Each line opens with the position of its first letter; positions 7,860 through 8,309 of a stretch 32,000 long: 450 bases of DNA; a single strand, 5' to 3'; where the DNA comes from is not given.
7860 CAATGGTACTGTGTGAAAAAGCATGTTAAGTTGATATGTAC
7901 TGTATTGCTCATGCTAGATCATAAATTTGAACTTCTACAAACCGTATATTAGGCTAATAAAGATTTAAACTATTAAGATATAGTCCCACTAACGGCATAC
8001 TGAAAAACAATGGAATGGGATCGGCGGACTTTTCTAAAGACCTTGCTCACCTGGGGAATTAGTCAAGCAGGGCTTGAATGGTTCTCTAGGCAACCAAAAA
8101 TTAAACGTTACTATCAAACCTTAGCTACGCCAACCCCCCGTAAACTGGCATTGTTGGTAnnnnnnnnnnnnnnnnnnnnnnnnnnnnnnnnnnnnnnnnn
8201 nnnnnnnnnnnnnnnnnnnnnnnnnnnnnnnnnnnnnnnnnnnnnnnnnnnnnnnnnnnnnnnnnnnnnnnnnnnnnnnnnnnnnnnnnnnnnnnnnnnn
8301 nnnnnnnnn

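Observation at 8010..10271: Intact 753-aa caspase-fold protein with both catalytic residues replaced (HC to YS) and a Tat-like RR motif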

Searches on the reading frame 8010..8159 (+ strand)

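Call 56: search_protein_families(library=pfam, proteins=[window:8010-8159:+], max_evalue=10)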
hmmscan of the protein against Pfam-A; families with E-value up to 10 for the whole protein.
seq(50 aa): 1 family
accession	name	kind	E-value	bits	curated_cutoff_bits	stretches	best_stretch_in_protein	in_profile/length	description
PF06461.17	CHDII_SANT-like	-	0.17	12.1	28.8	1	4-34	40-70/138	CHD subfamily II, SANT-like domain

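Call 57: search_protein_families(library=ncbifam, proteins=[window:8010-8159:+], max_evalue=10)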
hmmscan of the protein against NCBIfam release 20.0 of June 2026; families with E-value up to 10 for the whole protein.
seq(50 aa): 0 families
